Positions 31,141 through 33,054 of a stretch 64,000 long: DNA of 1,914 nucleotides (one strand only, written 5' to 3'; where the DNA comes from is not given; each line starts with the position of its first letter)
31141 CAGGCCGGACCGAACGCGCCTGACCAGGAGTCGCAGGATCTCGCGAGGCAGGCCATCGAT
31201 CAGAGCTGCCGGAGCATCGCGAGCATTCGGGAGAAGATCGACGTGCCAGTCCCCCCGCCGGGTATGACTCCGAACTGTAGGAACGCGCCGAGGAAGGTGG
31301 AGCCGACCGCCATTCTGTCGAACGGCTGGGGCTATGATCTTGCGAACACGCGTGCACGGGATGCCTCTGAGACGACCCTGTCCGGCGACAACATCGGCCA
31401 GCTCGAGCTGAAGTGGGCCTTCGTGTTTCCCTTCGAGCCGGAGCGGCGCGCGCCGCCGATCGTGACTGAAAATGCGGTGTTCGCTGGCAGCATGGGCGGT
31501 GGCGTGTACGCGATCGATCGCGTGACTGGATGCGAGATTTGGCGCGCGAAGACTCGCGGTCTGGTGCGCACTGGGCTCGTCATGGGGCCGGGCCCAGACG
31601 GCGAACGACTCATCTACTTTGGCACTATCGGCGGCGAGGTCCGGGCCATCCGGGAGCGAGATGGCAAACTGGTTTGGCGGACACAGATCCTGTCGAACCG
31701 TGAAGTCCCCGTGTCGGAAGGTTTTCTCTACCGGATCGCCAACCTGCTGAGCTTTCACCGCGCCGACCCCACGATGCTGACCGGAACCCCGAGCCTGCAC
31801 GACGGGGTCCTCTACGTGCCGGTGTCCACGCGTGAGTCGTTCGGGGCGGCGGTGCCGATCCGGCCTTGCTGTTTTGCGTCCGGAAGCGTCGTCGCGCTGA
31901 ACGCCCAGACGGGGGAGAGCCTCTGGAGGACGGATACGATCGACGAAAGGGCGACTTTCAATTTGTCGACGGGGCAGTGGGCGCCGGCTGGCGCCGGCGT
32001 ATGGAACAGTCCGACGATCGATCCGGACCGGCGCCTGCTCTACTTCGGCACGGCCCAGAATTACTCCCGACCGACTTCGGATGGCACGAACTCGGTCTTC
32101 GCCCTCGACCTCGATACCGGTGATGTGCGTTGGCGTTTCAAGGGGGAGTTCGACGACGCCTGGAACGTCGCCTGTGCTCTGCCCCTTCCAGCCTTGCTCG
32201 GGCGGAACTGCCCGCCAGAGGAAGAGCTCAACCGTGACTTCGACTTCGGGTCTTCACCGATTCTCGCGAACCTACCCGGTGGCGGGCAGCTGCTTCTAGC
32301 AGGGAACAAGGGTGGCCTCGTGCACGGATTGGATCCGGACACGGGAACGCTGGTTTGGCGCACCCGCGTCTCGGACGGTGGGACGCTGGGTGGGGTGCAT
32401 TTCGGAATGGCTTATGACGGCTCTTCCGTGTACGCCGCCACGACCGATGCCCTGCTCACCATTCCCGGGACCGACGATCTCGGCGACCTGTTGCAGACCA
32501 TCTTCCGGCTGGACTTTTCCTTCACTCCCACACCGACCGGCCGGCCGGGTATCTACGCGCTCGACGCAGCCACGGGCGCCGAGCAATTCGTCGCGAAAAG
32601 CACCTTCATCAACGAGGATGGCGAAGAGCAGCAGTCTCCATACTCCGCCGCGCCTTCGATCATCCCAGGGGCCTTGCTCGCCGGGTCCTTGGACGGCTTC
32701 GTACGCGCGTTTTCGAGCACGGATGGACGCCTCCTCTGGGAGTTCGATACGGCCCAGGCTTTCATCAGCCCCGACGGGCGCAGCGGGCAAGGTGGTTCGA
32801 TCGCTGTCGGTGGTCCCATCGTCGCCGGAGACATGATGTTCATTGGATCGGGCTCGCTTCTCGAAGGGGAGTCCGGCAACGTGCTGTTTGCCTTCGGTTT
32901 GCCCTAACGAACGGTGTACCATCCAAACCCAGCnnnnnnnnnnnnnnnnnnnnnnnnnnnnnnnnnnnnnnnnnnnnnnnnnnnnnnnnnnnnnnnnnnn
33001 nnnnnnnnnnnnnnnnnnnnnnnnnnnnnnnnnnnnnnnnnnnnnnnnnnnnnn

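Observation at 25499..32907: Two giant secreted paralogues share a roughly 700-aa module I cannot assign to any family; one copy is fused to a PQQ-dehydrogenase propeller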

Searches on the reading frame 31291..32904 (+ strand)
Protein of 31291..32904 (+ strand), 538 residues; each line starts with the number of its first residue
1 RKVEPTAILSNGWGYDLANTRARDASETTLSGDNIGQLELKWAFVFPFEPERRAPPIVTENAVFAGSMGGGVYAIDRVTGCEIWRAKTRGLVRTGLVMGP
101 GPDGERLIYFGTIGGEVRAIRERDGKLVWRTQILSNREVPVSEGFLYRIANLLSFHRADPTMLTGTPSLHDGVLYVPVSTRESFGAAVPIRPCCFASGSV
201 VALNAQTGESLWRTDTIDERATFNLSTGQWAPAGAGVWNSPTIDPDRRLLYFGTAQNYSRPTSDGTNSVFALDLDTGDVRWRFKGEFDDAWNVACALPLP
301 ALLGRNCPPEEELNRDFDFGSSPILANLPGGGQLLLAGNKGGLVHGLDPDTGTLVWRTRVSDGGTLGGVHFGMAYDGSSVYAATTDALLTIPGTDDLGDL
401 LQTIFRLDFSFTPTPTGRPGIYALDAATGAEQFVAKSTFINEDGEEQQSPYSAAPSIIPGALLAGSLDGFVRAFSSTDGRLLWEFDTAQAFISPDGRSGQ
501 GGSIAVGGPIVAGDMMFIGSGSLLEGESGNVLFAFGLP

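Call 36: search_solved_structures(query=window:31291-32904:+, max_evalue=0.001, show_alignments=1)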
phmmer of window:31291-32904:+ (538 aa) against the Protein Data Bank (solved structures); distinct sequences matched with E-value up to 0.001: 32.
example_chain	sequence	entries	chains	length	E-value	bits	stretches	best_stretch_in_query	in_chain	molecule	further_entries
6zcv_A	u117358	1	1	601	1.2e-13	53.7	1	6-292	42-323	Quinoprotein ethanol dehydrogenase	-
6zcw_A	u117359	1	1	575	1.2e-13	53.6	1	6-138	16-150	Quinoprotein ethanol dehydrogenase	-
4mh1_A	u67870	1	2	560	2.3e-09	39.5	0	194-357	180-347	Sorbose dehydrogenase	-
4hdj_A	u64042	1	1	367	7.7e-08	34.4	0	56-136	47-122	Outer membrane protein assembly factor BamB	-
1kv9_A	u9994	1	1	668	8.5e-08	34.3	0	30-133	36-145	TYPE II QUINOHEMOPROTEIN ALCOHOL DEHYDROGENASE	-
9pxg_B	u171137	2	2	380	8.9e-08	34.2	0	56-136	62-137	Outer membrane protein assembly factor BamB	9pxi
1flg_A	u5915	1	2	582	4.8e-07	31.8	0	29-293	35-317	PROTEIN (QUINOPROTEIN ETHANOL DEHYDROGENASE)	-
8gy2_A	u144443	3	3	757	5.5e-07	31.6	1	27-133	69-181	Alcohol dehydrogenase (quinone), dehydrogenase subunit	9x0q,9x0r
6tjc_A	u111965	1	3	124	9.9e-07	30.8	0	53-130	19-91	Cake3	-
1yiq_A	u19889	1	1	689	4.3e-06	28.7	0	27-132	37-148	Quinohemoprotein alcohol dehydrogenase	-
6l8a_A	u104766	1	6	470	6e-06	28.2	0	34-133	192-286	Tetrathionate hydrolase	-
7cqy_A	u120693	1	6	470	6.4e-06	28.1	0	35-133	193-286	Tetrathionate hydrolase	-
1kb0_A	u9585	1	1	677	1.1e-05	27.4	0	222-299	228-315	quinohemoprotein alcohol dehydrogenase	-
3q54_A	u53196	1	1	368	1.8e-05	26.7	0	58-132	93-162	Outer membrane assembly lipoprotein YfgL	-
5ayw_B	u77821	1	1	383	1.8e-05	26.6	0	58-132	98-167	Outer membrane protein assembly factor BamB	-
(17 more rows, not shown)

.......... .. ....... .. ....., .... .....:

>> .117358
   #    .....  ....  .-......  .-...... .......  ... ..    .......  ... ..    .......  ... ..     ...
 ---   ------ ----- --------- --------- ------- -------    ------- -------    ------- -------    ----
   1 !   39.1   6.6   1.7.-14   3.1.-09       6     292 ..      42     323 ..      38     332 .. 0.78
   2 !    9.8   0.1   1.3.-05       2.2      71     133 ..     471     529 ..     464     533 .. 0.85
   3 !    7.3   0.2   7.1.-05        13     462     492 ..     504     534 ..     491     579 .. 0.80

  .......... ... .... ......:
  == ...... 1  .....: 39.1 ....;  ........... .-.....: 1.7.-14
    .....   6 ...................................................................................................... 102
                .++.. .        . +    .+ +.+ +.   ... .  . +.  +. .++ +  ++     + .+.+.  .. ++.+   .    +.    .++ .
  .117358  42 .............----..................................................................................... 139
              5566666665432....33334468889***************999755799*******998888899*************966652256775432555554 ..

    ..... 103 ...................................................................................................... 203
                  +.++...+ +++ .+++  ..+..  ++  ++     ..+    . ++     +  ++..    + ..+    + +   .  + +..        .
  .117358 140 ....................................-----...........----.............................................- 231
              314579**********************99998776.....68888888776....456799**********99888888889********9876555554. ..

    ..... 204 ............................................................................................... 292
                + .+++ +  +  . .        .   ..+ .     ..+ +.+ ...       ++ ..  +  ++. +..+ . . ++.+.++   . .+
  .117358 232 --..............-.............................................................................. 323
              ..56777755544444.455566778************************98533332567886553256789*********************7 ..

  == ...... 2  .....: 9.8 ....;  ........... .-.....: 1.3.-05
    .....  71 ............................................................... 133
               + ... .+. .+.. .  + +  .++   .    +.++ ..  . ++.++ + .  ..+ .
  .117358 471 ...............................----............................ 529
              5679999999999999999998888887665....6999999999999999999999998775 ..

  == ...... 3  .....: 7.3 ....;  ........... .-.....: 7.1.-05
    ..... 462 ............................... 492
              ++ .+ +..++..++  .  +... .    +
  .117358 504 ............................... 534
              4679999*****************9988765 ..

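Call 72: search_solved_structures(query=window:31291-32904:+, max_evalue=0.000001, show_alignments=5)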
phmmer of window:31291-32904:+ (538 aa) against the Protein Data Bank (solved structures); distinct sequences matched with E-value up to 0.000001: 9.
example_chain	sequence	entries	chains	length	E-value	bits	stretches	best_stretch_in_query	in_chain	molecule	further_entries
6zcv_A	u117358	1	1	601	1.2e-13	53.7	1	6-292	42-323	Quinoprotein ethanol dehydrogenase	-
6zcw_A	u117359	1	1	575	1.2e-13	53.6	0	6-138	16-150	Quinoprotein ethanol dehydrogenase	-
4mh1_A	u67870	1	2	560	2.3e-09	39.5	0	194-357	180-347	Sorbose dehydrogenase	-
4hdj_A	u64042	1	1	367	7.7e-08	34.4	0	56-136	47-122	Outer membrane protein assembly factor BamB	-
1kv9_A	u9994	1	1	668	8.5e-08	34.3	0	30-133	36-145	TYPE II QUINOHEMOPROTEIN ALCOHOL DEHYDROGENASE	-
9pxg_B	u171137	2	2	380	8.9e-08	34.2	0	56-136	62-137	Outer membrane protein assembly factor BamB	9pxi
1flg_A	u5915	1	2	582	4.8e-07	31.8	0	29-293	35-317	PROTEIN (QUINOPROTEIN ETHANOL DEHYDROGENASE)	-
8gy2_A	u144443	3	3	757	5.5e-07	31.6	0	27-133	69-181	Alcohol dehydrogenase (quinone), dehydrogenase subunit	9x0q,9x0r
6tjc_A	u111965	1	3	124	9.9e-07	30.8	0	53-130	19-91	Cake3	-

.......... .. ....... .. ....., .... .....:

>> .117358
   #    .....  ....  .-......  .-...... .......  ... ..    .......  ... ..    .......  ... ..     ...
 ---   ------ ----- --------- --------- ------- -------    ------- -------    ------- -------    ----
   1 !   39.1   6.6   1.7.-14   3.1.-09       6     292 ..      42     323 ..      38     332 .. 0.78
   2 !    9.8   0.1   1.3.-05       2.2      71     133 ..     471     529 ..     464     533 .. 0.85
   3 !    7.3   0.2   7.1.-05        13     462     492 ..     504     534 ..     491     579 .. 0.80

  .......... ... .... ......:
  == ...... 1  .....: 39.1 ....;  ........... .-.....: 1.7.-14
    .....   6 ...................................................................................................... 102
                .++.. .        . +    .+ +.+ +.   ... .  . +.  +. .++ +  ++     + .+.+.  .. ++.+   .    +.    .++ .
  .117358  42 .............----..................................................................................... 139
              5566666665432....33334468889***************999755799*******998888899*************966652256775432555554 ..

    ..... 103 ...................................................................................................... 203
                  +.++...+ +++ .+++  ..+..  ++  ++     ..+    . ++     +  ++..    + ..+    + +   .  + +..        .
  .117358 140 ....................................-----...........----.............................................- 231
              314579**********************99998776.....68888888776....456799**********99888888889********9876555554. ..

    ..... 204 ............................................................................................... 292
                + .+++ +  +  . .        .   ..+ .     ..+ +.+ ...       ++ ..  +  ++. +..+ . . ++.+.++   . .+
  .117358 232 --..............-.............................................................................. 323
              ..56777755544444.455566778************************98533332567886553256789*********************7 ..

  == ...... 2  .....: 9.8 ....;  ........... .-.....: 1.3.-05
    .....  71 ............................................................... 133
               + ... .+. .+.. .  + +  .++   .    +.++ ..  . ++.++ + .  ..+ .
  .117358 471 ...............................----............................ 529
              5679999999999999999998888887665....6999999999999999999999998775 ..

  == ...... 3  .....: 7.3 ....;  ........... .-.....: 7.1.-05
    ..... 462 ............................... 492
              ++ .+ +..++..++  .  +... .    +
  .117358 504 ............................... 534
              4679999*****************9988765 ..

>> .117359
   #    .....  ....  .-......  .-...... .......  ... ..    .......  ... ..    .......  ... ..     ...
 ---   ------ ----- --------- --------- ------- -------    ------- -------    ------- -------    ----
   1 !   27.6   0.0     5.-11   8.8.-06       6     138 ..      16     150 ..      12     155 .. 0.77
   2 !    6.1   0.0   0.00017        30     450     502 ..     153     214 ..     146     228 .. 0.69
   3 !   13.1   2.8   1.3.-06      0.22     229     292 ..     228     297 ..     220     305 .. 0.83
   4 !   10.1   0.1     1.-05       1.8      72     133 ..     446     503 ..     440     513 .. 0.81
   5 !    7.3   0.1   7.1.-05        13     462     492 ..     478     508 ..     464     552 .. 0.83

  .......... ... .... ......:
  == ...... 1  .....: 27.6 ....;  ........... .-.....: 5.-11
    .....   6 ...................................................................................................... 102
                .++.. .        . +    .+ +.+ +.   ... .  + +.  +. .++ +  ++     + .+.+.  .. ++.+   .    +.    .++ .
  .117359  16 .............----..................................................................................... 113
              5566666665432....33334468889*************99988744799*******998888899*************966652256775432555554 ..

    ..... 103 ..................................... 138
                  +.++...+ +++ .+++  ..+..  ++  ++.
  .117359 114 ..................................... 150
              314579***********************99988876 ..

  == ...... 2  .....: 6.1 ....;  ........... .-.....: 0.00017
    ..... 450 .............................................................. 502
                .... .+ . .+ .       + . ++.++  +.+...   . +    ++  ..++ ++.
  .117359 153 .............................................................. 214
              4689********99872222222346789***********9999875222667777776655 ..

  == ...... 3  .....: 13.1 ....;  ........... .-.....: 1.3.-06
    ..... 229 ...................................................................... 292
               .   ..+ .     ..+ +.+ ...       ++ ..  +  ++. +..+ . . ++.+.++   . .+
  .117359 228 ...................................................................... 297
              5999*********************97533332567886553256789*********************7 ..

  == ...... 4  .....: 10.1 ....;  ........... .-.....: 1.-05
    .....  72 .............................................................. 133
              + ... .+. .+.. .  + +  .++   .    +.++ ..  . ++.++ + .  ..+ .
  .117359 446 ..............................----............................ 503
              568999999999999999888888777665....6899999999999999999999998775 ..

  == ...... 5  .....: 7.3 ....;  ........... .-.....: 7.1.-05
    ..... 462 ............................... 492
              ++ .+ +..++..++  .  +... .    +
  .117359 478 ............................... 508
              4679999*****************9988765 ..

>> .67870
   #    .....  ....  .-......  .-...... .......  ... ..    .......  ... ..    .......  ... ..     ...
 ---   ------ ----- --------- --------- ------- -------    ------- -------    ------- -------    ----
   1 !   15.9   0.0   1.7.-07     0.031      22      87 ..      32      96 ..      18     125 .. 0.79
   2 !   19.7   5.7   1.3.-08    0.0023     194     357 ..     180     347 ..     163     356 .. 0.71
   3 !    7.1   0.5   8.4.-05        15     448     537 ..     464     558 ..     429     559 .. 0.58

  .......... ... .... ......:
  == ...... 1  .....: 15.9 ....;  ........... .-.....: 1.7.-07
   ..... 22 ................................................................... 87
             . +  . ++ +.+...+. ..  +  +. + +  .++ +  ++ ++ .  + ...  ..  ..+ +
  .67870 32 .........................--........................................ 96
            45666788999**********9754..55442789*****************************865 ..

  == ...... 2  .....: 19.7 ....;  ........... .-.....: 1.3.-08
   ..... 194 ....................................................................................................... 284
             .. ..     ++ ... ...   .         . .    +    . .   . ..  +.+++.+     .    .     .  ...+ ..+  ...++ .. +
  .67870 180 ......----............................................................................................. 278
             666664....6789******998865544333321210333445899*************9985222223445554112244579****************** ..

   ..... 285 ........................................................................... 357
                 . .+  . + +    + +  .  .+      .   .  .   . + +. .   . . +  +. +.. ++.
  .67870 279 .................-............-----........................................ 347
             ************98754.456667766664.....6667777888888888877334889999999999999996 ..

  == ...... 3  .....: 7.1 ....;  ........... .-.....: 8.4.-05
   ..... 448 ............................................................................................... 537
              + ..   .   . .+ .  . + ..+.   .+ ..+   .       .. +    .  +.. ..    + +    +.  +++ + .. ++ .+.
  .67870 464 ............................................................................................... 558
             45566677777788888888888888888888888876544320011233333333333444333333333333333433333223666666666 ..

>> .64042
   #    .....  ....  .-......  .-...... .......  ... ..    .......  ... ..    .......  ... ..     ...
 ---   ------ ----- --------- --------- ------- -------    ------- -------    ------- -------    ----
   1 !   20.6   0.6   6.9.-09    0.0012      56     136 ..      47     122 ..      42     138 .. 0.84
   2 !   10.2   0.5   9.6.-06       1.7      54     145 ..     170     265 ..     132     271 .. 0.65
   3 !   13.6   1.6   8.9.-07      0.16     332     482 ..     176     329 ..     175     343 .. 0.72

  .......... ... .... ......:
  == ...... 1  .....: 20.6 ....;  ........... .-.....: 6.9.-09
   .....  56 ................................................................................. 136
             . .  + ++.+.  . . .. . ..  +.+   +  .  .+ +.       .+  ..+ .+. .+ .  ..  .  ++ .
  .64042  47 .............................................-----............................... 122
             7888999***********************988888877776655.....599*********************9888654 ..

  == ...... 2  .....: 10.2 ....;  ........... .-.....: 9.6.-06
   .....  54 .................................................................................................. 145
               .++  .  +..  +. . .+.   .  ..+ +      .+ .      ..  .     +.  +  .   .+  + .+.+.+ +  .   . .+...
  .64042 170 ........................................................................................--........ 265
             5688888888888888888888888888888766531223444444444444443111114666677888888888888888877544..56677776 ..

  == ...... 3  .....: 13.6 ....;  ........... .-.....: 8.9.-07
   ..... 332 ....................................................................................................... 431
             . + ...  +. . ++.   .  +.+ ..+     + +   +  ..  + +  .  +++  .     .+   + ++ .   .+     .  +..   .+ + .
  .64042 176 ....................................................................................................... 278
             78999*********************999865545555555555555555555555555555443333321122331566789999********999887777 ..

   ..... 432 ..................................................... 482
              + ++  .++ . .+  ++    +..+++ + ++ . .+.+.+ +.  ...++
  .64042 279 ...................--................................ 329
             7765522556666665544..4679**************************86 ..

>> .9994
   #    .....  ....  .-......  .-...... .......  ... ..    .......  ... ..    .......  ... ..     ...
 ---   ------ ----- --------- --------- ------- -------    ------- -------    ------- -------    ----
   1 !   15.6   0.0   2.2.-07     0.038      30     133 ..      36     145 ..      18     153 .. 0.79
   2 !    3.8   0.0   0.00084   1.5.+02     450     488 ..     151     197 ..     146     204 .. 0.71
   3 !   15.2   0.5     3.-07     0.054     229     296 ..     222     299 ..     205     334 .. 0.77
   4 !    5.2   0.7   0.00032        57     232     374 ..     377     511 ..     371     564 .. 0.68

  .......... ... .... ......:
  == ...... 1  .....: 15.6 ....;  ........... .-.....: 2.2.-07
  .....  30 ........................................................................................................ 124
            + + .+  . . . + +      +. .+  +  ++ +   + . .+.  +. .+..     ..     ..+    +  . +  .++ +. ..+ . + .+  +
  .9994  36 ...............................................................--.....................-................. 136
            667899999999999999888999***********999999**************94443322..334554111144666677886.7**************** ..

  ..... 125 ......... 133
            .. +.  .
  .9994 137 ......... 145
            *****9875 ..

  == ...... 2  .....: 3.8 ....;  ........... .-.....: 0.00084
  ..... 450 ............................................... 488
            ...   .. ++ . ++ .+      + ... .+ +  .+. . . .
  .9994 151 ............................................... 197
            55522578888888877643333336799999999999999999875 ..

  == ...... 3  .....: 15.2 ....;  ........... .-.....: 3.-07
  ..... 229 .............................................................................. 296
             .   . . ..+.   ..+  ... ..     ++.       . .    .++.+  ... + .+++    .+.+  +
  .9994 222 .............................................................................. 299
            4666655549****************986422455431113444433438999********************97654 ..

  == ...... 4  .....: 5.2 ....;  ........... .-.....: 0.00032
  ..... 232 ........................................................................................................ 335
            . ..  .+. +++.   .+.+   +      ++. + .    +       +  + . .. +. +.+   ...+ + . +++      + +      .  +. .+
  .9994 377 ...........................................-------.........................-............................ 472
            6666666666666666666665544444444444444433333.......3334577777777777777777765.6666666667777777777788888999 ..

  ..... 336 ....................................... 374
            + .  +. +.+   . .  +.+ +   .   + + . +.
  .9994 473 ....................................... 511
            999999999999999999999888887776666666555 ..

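Call 85: search_protein_families(library=ncbifam, proteins=[window:31291-32904:+], max_evalue=0.001)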
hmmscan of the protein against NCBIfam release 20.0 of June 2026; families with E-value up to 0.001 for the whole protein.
window:31291-32904:+ (538 aa): 7 families
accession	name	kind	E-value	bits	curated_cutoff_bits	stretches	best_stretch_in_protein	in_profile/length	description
TIGR03300.1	assembly_YfgL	equivalog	1.2e-25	90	285.2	1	54-135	59-135/377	outer membrane protein assembly factor BamB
TIGR03075.1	PQQ_enz_alc_DH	subfamily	4.1e-24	85.1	480.05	2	27-135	36-150/530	PQQ-dependent dehydrogenase, methanol/ethanol family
TIGR04528.1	acido_non_PQQ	subfamily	1.8e-17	63.3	650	1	199-289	164-265/493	acido-empty-quinoprotein group A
NF008351.0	PRK11138.1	equivalog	6.2e-17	61.2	423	1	55-133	64-148/394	outer membrane protein assembly factor BamB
TIGR03074.1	PQQ_membr_DH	subfamily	1e-12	46.8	832.65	1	196-293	353-459/783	membrane-bound PQQ-dependent dehydrogenase, glucose/quinate/shikimate family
NF053615.1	SerThrKinAfsKStmc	equivalog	2.7e-05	23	1300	0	65-132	496-557/809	protein serine/threonine kinase AfsK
NF041516.1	PA2928_fam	subfamily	0.00073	19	70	0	347-364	74-90/376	PA2928 family protein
